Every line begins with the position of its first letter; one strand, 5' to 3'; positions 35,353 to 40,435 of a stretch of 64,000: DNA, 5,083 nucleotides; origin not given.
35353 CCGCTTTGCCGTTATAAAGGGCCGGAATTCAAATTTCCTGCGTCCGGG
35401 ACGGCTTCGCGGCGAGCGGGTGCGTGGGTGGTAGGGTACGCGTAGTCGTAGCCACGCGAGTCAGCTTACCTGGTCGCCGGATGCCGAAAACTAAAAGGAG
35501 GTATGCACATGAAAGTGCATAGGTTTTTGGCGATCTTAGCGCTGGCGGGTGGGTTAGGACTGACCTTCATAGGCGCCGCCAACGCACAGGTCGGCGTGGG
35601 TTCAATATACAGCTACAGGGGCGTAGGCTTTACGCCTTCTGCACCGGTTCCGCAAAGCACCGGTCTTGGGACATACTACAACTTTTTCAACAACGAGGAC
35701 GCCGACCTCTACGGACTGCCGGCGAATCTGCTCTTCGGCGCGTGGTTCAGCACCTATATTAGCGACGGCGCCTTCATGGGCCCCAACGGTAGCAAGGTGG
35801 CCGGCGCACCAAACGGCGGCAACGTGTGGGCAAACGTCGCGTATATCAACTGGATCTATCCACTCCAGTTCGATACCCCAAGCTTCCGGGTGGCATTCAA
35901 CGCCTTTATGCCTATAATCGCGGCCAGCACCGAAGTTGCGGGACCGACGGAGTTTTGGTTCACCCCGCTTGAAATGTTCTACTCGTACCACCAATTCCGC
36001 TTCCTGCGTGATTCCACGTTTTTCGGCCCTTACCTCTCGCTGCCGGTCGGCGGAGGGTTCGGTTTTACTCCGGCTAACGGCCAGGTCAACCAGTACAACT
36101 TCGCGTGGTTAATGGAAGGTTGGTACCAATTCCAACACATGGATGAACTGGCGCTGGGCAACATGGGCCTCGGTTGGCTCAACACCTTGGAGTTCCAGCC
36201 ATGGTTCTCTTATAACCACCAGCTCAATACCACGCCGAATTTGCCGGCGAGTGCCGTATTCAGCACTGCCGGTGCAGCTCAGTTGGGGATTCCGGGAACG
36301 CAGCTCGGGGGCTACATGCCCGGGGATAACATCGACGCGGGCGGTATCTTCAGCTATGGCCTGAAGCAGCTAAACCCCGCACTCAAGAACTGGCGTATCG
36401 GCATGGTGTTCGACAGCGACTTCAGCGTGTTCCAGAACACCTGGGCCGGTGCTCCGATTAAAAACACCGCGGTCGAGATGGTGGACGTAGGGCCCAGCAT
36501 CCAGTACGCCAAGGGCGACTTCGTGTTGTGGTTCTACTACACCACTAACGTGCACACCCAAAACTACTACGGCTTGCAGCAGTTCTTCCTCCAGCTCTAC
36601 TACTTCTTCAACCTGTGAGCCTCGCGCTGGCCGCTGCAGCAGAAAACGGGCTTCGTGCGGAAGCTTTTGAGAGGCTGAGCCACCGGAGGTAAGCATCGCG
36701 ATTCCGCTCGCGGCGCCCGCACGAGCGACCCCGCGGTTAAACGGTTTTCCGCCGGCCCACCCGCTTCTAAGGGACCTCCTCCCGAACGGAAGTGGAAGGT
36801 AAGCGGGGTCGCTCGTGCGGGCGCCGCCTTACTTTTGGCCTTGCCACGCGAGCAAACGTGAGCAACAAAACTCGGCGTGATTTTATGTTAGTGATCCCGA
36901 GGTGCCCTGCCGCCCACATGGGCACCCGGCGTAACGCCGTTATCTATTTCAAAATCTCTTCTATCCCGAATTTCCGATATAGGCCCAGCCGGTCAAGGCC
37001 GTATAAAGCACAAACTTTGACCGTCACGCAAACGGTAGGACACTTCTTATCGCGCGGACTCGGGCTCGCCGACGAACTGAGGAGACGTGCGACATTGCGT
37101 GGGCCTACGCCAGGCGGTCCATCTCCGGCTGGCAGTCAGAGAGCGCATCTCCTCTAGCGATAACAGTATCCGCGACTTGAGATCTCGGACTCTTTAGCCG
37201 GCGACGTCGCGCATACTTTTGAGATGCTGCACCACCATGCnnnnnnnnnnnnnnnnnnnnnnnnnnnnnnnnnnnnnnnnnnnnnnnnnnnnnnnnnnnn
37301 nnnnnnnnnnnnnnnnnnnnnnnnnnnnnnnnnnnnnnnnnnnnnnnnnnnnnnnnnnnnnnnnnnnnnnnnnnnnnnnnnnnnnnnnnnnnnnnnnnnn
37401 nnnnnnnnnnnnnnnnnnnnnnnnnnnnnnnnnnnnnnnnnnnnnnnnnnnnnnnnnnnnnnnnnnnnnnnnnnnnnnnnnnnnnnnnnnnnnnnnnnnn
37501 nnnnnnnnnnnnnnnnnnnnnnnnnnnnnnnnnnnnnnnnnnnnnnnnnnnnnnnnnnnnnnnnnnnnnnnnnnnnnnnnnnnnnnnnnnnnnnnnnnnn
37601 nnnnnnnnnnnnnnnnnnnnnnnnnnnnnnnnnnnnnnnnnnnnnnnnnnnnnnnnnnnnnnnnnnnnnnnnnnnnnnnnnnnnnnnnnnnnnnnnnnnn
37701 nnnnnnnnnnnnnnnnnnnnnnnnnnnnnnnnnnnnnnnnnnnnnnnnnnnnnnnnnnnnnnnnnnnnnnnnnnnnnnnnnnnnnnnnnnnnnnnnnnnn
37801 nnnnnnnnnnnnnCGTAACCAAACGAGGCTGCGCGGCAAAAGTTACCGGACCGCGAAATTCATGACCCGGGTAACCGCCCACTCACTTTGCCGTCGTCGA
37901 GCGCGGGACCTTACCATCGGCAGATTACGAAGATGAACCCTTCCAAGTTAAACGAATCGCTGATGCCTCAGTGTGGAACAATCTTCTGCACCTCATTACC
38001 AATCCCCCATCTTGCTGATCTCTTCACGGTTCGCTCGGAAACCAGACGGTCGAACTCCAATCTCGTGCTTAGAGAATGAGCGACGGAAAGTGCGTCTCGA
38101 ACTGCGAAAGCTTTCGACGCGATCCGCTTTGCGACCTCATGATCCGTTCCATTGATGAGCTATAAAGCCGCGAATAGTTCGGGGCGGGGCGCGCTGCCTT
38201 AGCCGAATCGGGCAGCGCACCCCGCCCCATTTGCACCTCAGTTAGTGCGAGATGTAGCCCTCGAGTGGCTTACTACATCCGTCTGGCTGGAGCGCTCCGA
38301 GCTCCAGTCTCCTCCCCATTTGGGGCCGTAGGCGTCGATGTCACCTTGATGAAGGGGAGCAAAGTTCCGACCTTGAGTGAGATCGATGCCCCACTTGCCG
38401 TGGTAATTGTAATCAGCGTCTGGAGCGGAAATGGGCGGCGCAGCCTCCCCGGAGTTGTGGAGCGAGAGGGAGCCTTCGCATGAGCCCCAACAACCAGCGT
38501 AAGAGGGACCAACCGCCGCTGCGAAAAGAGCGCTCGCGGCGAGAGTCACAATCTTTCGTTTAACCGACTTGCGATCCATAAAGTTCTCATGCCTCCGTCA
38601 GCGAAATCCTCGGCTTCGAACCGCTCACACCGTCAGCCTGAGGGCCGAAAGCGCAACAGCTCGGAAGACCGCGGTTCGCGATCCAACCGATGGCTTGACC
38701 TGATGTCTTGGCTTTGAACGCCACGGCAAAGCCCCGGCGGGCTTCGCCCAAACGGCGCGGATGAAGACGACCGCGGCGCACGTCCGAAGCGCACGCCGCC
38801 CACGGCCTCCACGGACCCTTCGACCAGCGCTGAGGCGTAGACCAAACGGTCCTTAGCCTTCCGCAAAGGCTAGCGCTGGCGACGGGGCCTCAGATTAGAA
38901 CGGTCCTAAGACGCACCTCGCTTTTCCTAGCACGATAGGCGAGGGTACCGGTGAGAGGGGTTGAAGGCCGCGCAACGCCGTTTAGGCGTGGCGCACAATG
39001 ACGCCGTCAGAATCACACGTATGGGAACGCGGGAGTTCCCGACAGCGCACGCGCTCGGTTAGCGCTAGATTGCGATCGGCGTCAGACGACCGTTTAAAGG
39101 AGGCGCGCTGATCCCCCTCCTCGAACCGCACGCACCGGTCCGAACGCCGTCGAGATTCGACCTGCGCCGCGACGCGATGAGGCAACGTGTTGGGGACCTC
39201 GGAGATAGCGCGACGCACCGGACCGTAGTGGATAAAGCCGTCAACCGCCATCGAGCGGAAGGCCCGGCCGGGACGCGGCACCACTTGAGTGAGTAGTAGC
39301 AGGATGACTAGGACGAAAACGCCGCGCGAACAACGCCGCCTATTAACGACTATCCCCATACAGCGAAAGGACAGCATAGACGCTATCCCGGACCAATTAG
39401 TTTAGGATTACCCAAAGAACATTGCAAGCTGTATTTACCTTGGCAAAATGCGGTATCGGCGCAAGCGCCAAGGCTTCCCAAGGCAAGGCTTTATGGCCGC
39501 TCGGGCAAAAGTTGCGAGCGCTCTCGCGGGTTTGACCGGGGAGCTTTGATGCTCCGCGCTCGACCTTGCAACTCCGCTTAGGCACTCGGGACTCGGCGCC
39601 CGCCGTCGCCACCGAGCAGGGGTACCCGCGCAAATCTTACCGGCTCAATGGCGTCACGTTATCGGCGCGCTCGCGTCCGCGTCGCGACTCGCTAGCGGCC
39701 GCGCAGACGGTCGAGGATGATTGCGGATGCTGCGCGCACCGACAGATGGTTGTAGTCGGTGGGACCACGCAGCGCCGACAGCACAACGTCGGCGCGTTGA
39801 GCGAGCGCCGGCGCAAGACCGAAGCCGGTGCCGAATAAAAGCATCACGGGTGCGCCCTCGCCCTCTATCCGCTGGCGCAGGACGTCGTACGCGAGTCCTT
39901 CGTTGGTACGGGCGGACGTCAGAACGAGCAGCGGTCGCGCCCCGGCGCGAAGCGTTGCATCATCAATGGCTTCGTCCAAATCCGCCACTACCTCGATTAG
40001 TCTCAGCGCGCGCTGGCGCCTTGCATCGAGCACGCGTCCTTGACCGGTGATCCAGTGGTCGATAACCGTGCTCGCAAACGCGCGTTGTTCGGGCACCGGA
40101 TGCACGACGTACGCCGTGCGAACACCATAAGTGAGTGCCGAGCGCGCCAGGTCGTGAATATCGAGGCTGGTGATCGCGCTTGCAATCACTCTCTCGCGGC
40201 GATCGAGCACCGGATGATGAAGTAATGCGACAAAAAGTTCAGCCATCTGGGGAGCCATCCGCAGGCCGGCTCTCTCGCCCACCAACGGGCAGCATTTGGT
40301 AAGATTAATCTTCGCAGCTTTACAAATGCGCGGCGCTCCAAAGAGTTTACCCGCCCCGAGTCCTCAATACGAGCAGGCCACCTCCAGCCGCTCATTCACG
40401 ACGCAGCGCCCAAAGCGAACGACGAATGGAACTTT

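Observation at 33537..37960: ECF sigma / anti-sigma locus remodelled by segmental duplication: the anti-sigma is left beside a sigma pseudogene and the intact sigma is orphaned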

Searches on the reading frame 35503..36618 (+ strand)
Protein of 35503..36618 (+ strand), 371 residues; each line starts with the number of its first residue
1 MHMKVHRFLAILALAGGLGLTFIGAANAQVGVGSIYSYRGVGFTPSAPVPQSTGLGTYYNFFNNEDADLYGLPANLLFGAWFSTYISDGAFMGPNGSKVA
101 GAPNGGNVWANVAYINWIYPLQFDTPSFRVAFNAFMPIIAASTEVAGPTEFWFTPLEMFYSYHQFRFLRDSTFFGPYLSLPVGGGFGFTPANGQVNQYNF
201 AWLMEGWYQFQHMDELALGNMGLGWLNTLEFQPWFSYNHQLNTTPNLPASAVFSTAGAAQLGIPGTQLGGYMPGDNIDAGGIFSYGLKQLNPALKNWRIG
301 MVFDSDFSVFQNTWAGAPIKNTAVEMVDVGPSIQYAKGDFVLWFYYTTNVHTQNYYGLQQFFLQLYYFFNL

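Call 6: search_protein_families(library=pfam, proteins=[window:35503-36618:+], max_evalue=0.01)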
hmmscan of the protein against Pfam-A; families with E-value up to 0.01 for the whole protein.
window:35503-36618:+ (371 aa): 0 families

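Call 26: find_homologous_proteins(query=window:35503-36618:+)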
Query window:35503-36618:+ (371 aa): 8 proteins with E <= 0.001 among 4071 candidates.
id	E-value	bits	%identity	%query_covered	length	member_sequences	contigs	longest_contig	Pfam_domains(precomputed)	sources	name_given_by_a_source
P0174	3.8e-251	851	100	99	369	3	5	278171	-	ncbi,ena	-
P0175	1.9e-205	701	83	99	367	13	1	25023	-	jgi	jgi:hypothetical protein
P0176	4.3e-190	650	78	99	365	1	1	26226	-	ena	-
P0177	1.8e-172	592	71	93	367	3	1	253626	-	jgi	jgi:hypothetical protein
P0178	1.1e-166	573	69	93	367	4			-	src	-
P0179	3.5e-164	565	69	93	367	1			-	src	-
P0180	7.4e-159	547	67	96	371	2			-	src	-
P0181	5.8e-120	419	54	95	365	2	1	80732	-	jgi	jgi:hypothetical protein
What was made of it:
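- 35503..36618 (+): Intervening gene: a signal-peptide protein of 369-371 aa (the likely start is the ATG at 35509). Its fold is undetermined, and 'barrel' is not verified. Eight homologs were found (call 26).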

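Call 28: find_encoding_contigs(protein=P0175, flank=8000, max_places=2)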
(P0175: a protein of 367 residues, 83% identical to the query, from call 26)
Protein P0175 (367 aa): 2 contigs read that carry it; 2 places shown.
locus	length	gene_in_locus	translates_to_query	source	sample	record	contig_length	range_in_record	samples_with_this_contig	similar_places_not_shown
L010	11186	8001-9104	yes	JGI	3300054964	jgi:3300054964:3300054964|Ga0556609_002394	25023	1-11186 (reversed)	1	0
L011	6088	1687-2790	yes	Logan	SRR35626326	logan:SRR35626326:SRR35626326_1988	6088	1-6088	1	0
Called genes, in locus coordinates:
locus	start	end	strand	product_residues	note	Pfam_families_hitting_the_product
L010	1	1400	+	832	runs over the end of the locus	PF00069:Pkinase, PF07714:PK_Tyr_Ser-Thr, PF00211:Guanylate_cyc, PF05036:SPOR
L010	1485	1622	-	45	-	-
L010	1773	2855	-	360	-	-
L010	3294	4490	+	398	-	PF00067:p450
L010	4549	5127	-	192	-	PF00293:NUDIX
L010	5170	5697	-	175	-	PF01451:LMWPc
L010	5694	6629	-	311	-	PF00106:adh_short, PF08659:KR, PF13561:adh_short_C2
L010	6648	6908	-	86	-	-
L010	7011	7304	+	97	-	PF03960:ArsC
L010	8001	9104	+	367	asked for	-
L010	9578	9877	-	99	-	-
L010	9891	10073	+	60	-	-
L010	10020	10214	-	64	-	-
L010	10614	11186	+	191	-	?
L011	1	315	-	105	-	?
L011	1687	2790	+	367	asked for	-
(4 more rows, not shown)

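Call 29: find_encoding_contigs(protein=P0176, flank=8000, max_places=2)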
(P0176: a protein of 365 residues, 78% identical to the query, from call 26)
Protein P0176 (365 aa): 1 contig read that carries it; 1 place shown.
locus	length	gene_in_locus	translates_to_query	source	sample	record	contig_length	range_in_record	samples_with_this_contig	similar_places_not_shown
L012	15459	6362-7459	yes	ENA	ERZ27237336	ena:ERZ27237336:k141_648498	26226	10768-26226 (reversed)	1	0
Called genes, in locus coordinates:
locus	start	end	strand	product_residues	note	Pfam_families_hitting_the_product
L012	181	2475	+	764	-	PF00999:Na_H_Exchanger, PF00582:Usp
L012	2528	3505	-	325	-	PF04199:Cyclase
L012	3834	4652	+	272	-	PF00005:ABC_tran, PF13304:AAA_21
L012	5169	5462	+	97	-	PF03960:ArsC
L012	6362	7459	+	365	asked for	-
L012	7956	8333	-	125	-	PF06628:Catalase-rel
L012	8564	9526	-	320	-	PF20434:BD-FAE, PF07859:Abhydrolase_3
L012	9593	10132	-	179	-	PF20628:Dyp_perox_C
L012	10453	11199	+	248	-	PF18306:LDcluster4, PF03641:Lysine_decarbox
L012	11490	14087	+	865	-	PF00989:PAS (weak), PF08448:PAS_4 (weak), PF08447:PAS_3, PF00989:PAS, PF13426:PAS_9, PF00512:HisKA, PF02518:HATPase_c, PF00072:Response_reg, +7 more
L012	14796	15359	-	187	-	PF01862:PvlArgDC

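Call 30: find_encoding_contigs(protein=P0177, flank=8000, max_places=2)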
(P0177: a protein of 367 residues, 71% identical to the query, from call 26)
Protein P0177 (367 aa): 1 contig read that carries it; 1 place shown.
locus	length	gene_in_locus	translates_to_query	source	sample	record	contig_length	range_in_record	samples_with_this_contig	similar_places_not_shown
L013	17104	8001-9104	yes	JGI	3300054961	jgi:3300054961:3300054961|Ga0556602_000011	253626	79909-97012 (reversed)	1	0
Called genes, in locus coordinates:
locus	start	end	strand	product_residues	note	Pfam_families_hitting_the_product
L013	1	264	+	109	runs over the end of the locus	PF00886:Ribosomal_S16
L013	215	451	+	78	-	PF13083:KH_KhpA-B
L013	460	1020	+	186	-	PF01782:RimM, PF24986:PRC_RimM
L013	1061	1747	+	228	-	PF01746:tRNA_m1G_MT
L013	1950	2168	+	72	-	PF14721:AIF_C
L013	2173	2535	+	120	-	PF04343:DUF488, PF22751:DUF488-N3a, PF22752:DUF488-N3i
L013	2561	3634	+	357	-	PF07731:Cu-oxidase_2 (weak), PF07732:Cu-oxidase_3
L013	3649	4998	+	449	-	-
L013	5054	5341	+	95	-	-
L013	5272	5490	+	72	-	-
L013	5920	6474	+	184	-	PF09936:Methyltrn_RNA_4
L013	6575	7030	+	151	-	-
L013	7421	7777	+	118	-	-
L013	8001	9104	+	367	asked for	-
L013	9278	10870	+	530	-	PF19289:PmbA_TldD_3rd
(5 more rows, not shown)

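Call 31: find_encoding_contigs(protein=P0181, flank=8000, max_places=2)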
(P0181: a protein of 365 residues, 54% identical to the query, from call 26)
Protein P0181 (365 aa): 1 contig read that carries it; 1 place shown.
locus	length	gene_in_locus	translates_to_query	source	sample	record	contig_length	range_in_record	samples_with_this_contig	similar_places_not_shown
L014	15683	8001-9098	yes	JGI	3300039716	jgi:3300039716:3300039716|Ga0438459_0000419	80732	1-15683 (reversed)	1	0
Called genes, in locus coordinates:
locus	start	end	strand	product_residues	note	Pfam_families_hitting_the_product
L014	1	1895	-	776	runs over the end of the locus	PF00708:Acylphosphatase, PF07503:zf-HYPF, PF01300:Sua5_yciO_yrdC, PF17788:HypF_C, PF22521:HypF_C_2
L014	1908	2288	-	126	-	PF00034:Cytochrom_C, PF13442:Cytochrome_CBB3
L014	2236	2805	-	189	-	PF01750:HycI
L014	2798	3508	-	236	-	PF01292:Ni_hydr_CYTB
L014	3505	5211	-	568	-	PF27537:HoxH (weak), PF00374:NiFeSe_Hases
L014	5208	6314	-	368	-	PF01058:Oxidored_q6, PF14720:NiFe_hyd_SSU_C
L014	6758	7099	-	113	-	-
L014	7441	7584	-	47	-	-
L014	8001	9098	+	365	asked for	-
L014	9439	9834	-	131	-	PF01741:MscL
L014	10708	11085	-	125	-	PF00355:Rieske, PF13806:Rieske_2, PF22543:Rieske_4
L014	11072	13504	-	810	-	PF07992:Pyr_redox_2, PF13738:Pyr_redox_3 (weak), PF00070:Pyr_redox, PF18267:Rubredoxin_C, PF04324:Fer2_BFD, PF03460:NIR_SIR_ferr, PF01077:NIR_SIR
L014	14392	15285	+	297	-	PF02602:HEM4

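Call 55: predict_structure(alignment_id=A3)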
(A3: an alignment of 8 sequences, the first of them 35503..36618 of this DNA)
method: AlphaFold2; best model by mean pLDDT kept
length: 371 residues; sequences in the alignment: 8
mean_pLDDT: 29.1   pTM: 0.24
mean pLDDT of the five models: 29.1, 28.2, 28.0, 26.6, 26.5
residues with pLDDT >= 90: 0; 70-90: 0; 50-70: 15; < 50: 356
segments of 3 or more residues with pLDDT < 50: 1-7, 17-286, 288-290, 300-371
pLDDT, mean of each block of 10 residues (from residue 1): 46 50 35 26 25 24 25 26 27 27 27 29 28 29 27 27 22 23 20 22 24 25 25 23 25 25 25 22 43 53 35 24 22 35 42 30 35 27
secondary structure, 60 per line:
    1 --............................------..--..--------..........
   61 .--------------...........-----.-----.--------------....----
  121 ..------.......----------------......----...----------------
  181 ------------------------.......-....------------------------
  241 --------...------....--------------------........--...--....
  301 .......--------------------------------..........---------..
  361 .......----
elements in order: H3-30 E51-61 E76-86 E113-116 E129-135 E152-157 H205-211 H213-216 H258-261 E282-286 E297-307 E340-349 E359-367
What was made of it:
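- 35503..36618 (+): The AlphaFold model has mean pLDDT 29 (call 55).
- Tried and rejected: Fold of the intervening protein: the AlphaFold2 model built from 8 sequences had mean pLDDT 29 and was unusable, so no fold search was run (call 55).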

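Call 56: search_solved_structures(query=A3, max_evalue=1)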
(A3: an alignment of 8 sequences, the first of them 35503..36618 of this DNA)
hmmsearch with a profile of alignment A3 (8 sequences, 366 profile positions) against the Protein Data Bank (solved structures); distinct sequences matched with E-value up to 1: 3.
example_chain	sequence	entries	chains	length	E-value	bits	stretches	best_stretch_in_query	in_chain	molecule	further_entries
1uhc_A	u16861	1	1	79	0.3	13.4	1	99-163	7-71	KIAA1010 protein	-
4cc4_B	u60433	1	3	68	0.43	12.9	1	112-165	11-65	DYNAMIN-BINDING PROTEIN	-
4cc2_A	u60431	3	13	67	0.54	12.6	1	112-164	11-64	DYNAMIN-BINDING PROTEIN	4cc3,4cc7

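Call 57: search_protein_families(library=ncbifam, proteins=[window:35503-36618:+], max_evalue=0.01)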
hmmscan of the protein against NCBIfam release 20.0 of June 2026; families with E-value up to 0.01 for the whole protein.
window:35503-36618:+ (371 aa): 0 families
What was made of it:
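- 35503..36618 (+): No Pfam, NCBIfam or PDB match (calls 6, 56, 57).
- Tried and rejected: Pfam, NCBIfam and a PDB profile search also gave nothing (calls 6, 56, 57).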

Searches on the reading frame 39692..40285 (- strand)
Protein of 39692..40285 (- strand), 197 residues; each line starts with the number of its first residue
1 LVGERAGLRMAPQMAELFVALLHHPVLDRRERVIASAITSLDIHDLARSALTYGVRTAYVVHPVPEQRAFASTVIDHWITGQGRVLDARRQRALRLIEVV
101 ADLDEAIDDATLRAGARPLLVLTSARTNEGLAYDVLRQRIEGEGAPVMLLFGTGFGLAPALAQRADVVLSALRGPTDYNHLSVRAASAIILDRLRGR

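Call 6: search_protein_families(library=pfam, proteins=[window:39692-40285:-], max_evalue=0.01)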
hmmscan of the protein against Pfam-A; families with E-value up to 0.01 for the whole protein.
window:39692-40285:- (197 aa): 1 family
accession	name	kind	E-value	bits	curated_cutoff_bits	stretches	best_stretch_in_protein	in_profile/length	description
PF09936.14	Methyltrn_RNA_4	-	4.9e-63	212.7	22.6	1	17-195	2-181/182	SAM-dependent RNA methyltransferase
